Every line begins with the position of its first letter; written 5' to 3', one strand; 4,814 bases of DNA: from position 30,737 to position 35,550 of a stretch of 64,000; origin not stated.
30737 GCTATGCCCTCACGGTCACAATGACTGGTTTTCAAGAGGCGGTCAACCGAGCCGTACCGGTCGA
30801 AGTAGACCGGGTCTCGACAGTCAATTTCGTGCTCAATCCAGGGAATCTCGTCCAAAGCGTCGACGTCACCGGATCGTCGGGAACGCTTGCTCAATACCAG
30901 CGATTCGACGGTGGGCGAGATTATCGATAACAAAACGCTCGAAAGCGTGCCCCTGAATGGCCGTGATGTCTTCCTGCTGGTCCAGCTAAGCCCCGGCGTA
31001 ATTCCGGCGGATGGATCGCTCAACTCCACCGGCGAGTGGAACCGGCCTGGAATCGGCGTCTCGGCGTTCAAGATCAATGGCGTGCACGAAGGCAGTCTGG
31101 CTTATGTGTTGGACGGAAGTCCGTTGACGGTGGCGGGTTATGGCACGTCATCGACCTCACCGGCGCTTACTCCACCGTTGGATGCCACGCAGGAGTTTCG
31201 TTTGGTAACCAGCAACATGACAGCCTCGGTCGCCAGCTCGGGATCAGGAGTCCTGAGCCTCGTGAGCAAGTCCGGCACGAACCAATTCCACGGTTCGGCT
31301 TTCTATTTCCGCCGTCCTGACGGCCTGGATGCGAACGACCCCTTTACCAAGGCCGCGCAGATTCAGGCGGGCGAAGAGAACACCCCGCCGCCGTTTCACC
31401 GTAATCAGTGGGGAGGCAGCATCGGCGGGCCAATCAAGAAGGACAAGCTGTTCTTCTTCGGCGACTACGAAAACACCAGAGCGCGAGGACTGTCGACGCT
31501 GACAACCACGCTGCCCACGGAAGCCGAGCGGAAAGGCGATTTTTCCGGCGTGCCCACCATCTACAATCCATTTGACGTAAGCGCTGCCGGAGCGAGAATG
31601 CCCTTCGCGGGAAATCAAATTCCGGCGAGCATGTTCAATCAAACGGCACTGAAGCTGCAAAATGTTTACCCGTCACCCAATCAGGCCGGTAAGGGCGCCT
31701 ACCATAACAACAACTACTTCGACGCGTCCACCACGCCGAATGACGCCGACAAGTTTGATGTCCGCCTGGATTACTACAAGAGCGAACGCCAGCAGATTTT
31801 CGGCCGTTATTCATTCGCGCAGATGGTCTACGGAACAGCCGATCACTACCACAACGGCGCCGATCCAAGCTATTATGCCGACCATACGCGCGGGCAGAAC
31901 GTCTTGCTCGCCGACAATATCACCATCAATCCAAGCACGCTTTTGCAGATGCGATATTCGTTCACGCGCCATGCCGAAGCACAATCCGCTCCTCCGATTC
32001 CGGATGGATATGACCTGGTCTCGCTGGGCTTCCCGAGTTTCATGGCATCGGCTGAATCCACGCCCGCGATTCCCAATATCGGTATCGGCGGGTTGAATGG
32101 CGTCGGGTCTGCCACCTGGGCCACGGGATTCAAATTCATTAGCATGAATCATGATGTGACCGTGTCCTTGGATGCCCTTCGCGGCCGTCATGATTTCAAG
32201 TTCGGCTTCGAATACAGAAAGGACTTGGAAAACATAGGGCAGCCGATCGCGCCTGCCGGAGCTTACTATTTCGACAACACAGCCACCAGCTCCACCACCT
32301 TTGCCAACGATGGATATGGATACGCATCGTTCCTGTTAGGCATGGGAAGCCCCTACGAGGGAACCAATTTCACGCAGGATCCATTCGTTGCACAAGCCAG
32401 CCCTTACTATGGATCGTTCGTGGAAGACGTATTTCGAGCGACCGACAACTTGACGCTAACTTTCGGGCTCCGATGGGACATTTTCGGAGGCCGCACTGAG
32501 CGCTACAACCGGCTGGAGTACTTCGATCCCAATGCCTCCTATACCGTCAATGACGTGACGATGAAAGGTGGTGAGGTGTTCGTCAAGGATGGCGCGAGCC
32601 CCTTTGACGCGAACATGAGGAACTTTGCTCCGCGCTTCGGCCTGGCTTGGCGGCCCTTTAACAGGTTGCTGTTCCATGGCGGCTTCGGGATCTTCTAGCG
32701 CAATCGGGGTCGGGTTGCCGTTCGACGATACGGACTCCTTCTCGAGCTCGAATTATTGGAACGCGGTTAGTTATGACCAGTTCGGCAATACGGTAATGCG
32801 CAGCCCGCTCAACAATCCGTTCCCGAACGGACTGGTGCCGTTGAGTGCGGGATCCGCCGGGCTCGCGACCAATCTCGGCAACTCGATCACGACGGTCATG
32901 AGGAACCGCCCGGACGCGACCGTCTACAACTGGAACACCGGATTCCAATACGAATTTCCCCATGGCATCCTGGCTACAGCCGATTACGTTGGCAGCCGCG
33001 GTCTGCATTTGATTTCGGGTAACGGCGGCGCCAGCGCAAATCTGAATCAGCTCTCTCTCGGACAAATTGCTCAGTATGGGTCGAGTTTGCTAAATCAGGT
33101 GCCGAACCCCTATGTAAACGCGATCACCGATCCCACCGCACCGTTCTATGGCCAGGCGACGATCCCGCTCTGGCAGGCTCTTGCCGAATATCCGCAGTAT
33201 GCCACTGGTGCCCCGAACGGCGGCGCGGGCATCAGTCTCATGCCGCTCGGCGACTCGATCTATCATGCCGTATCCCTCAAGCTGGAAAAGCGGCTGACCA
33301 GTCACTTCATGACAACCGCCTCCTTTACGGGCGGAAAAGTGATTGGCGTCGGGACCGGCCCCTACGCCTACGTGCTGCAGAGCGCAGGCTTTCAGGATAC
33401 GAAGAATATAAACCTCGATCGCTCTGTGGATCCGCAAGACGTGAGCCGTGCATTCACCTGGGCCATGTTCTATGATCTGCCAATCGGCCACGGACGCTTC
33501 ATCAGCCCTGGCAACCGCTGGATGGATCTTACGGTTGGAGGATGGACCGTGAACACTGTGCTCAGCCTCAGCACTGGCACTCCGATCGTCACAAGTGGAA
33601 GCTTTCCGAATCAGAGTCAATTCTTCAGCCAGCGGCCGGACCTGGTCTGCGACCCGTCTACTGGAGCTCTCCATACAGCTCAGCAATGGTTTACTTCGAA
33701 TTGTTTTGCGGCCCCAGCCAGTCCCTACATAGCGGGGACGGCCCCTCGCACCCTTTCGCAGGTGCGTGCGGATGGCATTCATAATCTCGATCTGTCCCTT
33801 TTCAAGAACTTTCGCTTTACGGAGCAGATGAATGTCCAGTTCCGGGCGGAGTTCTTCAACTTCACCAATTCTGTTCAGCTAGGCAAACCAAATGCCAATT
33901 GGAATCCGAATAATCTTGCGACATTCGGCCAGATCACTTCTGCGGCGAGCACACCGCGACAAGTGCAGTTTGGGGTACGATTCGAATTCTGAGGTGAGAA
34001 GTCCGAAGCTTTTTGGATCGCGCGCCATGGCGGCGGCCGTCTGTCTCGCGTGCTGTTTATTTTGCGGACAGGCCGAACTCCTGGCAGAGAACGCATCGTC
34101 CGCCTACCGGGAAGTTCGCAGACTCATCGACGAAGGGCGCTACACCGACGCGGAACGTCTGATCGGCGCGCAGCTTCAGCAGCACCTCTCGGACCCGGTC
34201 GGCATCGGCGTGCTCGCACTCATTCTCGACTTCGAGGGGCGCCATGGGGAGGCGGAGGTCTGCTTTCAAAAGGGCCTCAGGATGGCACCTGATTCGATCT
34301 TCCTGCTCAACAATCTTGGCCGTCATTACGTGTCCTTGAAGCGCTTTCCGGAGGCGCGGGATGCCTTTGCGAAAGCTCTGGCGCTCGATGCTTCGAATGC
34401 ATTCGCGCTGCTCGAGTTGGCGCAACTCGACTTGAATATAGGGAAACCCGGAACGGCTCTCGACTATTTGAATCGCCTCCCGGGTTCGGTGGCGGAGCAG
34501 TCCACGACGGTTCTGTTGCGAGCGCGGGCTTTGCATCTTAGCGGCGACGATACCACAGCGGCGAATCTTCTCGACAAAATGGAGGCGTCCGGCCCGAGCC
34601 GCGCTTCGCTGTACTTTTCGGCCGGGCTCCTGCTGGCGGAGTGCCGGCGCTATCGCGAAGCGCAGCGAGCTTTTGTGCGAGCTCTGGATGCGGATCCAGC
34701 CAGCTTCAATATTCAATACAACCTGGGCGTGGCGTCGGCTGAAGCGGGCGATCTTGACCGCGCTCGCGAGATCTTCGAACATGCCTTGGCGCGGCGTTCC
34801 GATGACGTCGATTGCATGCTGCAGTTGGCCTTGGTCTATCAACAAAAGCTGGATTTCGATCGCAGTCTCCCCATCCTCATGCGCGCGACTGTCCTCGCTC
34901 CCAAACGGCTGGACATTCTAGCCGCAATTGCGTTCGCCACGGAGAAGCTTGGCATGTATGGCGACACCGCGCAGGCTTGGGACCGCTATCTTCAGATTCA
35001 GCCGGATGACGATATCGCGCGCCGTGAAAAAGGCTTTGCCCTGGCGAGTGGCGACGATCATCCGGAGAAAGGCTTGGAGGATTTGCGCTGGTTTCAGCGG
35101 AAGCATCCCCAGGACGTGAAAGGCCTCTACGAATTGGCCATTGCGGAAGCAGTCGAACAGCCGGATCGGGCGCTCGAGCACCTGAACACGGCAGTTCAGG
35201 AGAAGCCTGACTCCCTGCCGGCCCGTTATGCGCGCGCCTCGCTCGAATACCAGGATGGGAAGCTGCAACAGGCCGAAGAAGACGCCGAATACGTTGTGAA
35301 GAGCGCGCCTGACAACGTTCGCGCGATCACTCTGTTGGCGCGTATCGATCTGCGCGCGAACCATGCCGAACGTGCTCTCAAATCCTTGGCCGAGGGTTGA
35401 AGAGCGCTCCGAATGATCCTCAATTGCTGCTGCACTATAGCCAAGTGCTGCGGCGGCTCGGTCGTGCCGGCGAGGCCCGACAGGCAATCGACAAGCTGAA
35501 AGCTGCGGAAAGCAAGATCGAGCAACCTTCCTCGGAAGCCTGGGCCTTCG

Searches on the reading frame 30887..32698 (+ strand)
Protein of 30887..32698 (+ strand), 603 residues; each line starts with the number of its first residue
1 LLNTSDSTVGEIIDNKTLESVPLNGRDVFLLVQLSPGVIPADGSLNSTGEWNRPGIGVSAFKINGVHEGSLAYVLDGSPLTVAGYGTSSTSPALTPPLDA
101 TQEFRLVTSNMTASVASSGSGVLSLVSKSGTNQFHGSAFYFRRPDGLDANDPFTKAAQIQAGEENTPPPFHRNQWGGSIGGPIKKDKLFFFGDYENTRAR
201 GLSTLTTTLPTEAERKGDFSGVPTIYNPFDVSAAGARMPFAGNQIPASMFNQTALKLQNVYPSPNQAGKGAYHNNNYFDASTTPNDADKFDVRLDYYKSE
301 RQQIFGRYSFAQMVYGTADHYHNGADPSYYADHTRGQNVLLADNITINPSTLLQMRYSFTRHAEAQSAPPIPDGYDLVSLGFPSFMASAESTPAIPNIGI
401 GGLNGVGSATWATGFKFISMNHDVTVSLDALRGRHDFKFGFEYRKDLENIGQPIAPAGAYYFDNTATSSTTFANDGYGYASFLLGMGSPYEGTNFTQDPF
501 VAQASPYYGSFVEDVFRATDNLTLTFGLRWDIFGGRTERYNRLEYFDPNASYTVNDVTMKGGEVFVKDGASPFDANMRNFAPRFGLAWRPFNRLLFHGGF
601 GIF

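Call 34: search_protein_families(library=pfam, proteins=[window:30887-32698:+], max_evalue=0.001)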
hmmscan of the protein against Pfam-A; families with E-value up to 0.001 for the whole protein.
window:30887-32698:+ (603 aa): 2 families
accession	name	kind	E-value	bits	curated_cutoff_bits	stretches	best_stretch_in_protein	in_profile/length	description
PF25183.1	OMP_b-brl_4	-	4.1e-119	399.7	30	1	126-603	1-461/838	Outer membrane beta barrel domain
PF00593.30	TonB_dep_Rec_b-barrel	-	0.0005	20.5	27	0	282-600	7-237/436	TonB dependent receptor-like, beta-barrel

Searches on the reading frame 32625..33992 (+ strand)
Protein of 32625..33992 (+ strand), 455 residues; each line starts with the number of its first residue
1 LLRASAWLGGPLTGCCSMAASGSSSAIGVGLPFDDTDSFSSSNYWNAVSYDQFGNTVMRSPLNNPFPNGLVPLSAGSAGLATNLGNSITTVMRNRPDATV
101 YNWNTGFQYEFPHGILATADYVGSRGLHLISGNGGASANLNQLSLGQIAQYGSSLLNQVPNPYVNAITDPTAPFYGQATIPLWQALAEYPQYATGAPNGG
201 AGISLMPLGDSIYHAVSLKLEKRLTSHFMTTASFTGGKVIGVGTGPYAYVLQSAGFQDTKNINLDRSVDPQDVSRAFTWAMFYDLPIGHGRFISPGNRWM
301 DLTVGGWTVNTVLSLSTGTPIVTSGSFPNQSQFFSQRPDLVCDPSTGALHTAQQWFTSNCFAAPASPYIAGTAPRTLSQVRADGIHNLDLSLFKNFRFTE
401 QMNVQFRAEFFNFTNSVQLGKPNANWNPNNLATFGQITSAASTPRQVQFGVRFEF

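Call 34: search_protein_families(library=pfam, proteins=[window:32625-33992:+], max_evalue=0.001)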
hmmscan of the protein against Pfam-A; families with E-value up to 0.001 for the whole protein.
window:32625-33992:+ (455 aa): 1 family
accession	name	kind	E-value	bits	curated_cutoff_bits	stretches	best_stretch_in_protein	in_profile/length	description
PF25183.1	OMP_b-brl_4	-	1.4e-74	252.4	30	1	32-448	478-838/838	Outer membrane beta barrel domain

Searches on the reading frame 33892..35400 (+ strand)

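Call 34: search_protein_families(library=pfam, proteins=[window:33892-35400:+], max_evalue=0.001)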
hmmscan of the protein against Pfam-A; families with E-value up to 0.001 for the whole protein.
window:33892-35400:+ (502 aa): 20 families
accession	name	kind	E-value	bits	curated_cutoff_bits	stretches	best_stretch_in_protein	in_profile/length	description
PF07719.23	TPR_2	-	5.4e-24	82.7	27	1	138-167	3-32/34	Tetratricopeptide repeat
PF14559.12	TPR_19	-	9.9e-24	83.9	25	5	253-304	6-57/68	Tetratricopeptide repeat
PF13432.12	TPR_16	-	4.1e-21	75.5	32.7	2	245-305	4-64/65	Tetratricopeptide repeat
PF13428.12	TPR_14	-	9.4e-21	72.7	23.5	0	273-313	2-42/44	Tetratricopeptide repeat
PF00515.34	TPR_1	-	3.1e-20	71.5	27.8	1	138-168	3-33/34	Tetratricopeptide repeat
PF13181.12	TPR_8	-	1.3e-19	69.1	25.7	0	274-304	3-33/34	Tetratricopeptide repeat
PF13431.12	TPR_17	-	1.8e-19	68.7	24.4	0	261-293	2-34/34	Tetratricopeptide repeat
PF23914.1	TPR_CcmH_CycH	-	1.4e-17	64.4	42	1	245-324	57-139/158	Cytochrome c-type biogenesis protein H TPR domain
PF13371.12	TPR_9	-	4.9e-17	62.1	35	2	416-484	3-71/73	Tetratricopeptide repeat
PF13424.12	TPR_12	-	8.9e-15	55.1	30.1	3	108-166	9-75/77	Tetratricopeptide repeat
PF13414.12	TPR_11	-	2e-13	50.2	26.8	0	143-179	1-37/42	TPR repeat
PF25062.1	ARM_TT21_N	-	3.1e-08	34.1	40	0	217-338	76-200/222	Tetratricopeptide repeat protein 21 N-terminal ARM repeat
PF13176.12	TPR_7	-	7.2e-08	32.4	27.9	0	139-166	2-29/36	Tetratricopeptide repeat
PF12895.13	ANAPC3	-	1.4e-06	29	27.2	0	200-261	19-79/82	Anaphase-promoting complex, cyclosome, subunit 3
PF13374.12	TPR_10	-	2.6e-06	27.7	27.5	0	277-302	7-32/42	Tetratricopeptide repeat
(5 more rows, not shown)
